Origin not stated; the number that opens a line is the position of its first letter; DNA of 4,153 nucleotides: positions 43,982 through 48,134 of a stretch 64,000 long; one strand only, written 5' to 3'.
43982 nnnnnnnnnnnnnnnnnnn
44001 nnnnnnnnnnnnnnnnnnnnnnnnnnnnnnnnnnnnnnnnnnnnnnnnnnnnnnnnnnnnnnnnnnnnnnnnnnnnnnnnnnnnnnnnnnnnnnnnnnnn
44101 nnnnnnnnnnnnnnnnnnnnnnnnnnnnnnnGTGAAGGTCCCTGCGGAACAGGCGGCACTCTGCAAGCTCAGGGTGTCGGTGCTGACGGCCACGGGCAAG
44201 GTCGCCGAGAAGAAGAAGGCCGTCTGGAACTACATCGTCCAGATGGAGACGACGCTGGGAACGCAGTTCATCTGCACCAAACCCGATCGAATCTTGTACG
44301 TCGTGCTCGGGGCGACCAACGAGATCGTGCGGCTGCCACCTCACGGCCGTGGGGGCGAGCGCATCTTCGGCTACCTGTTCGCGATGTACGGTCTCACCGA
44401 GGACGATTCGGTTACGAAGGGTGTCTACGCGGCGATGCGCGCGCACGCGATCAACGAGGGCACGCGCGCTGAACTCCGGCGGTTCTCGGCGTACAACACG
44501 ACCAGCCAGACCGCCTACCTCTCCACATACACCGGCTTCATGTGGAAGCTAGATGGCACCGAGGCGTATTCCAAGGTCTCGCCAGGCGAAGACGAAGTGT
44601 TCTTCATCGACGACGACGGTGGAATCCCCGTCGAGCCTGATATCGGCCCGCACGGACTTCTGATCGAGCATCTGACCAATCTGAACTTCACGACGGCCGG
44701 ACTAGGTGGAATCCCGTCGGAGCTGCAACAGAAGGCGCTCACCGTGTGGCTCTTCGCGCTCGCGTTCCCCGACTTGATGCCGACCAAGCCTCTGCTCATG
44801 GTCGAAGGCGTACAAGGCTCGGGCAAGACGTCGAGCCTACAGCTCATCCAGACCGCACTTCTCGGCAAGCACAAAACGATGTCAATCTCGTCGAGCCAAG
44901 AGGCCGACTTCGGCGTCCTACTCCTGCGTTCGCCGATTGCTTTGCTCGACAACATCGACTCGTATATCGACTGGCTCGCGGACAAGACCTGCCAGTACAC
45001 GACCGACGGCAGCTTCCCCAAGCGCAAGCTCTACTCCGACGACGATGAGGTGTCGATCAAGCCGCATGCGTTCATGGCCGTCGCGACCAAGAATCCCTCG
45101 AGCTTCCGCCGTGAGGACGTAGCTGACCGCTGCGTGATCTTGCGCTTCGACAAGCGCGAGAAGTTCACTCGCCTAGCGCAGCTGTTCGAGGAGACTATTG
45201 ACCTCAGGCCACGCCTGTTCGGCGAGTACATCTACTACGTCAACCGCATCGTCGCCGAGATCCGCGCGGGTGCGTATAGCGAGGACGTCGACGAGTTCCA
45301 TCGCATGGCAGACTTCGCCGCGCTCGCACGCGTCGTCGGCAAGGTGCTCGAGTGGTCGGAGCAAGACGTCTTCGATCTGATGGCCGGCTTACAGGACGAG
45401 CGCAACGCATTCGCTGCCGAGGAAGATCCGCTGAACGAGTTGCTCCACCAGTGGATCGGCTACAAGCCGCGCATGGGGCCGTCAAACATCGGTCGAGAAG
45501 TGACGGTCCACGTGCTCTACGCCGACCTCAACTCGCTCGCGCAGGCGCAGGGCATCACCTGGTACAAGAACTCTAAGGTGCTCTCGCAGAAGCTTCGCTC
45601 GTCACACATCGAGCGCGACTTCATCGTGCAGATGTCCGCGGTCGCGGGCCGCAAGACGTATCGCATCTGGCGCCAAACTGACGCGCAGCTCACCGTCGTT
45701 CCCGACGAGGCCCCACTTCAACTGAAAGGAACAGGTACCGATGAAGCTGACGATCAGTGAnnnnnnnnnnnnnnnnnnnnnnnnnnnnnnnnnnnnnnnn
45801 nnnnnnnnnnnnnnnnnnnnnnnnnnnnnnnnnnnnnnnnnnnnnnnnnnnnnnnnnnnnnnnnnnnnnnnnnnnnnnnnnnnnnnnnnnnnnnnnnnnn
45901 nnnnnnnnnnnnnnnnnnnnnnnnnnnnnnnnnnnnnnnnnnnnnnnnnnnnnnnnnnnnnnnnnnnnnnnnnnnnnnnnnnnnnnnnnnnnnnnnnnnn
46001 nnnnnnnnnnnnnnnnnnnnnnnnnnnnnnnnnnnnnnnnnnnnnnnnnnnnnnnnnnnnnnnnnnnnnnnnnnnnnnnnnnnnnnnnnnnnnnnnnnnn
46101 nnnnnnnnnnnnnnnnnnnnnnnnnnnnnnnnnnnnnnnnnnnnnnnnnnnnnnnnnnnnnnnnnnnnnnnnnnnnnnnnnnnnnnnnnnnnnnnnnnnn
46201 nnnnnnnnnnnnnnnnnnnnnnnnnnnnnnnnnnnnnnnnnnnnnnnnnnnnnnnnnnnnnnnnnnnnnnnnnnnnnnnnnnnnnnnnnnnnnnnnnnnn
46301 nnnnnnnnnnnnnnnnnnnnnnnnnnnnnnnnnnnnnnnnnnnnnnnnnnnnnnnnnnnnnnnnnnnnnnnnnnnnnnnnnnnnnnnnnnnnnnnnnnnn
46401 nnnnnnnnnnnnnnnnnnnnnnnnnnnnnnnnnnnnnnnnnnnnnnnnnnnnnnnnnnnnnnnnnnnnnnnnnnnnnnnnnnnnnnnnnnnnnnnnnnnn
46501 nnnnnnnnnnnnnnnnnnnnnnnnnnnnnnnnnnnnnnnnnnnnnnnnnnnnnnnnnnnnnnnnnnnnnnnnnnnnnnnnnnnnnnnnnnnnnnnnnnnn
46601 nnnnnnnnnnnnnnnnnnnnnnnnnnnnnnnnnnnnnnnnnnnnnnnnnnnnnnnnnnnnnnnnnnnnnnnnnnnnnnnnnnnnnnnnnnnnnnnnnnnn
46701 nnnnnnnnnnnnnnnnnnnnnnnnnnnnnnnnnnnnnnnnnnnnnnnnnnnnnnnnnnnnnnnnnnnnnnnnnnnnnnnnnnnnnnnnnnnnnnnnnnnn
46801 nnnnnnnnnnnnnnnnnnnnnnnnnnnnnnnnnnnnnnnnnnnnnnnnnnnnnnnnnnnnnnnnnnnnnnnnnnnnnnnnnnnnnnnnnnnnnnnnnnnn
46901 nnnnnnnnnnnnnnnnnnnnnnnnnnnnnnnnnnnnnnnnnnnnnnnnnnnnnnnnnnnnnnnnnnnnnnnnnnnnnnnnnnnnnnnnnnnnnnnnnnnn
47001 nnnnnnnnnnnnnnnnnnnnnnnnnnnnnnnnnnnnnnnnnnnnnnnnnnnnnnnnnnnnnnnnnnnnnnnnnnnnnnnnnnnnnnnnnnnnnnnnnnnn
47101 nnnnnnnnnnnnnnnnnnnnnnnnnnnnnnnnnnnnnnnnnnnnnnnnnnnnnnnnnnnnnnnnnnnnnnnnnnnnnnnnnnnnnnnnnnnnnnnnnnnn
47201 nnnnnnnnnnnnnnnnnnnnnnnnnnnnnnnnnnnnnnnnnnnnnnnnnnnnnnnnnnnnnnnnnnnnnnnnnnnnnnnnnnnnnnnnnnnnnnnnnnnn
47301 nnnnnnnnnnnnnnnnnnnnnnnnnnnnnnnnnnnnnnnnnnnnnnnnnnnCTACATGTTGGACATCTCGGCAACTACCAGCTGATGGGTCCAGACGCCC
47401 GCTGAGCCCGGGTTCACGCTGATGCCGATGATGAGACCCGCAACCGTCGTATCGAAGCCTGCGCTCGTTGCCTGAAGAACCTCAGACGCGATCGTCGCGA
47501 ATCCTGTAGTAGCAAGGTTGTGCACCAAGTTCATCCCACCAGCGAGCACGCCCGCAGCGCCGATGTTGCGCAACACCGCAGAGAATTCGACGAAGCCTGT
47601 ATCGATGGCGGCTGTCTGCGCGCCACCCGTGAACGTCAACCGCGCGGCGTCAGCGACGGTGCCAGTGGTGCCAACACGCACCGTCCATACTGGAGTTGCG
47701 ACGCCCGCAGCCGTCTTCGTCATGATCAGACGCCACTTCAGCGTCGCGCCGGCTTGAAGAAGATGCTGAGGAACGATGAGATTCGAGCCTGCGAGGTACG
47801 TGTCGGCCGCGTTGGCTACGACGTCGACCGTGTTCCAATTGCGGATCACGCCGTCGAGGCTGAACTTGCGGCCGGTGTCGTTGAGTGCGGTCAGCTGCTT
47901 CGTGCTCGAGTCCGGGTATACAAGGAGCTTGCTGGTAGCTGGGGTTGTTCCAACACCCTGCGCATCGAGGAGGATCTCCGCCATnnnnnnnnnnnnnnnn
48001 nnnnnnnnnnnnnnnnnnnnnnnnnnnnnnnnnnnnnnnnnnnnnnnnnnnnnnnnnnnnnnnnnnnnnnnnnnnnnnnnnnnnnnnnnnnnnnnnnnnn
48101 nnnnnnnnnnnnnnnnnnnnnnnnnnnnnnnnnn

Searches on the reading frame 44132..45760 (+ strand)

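Call 6: search_protein_families(library=pfam, proteins=[window:44132-45760:+], max_evalue=0.001)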
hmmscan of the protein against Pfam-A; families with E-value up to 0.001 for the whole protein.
window:44132-45760:+ (542 aa): 0 families

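Call 7: search_protein_families(library=phrogs, proteins=[window:44132-45760:+], max_evalue=0.001)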
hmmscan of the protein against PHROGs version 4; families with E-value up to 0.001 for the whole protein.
window:44132-45760:+ (542 aa): 1 family
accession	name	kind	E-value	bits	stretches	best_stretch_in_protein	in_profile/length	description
phrog_47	-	DNA, RNA and nucleotide metabolism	0.00056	19.5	1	202-396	575-771/947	DNA primase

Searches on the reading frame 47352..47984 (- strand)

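Call 50: search_protein_families(library=pfam, proteins=[window:47352-47984:-], max_evalue=0.01)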
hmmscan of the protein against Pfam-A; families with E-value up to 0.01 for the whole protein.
window:47352-47984:- (210 aa): 1 family
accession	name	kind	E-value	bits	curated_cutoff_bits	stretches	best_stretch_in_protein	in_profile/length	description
PF05128.17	DUF697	-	0.0091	16.2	27.7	1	136-185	80-130/162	Domain of unknown function (DUF697)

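Call 90: search_protein_families(library=phrogs, proteins=[window:47352-47984:-], max_evalue=0.01)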
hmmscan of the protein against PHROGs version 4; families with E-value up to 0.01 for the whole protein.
window:47352-47984:- (210 aa): 1 family
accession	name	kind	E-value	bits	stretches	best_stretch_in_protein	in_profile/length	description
phrog_12296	-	tail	0.0033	18.2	0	87-113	56-81/86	tail fiber protein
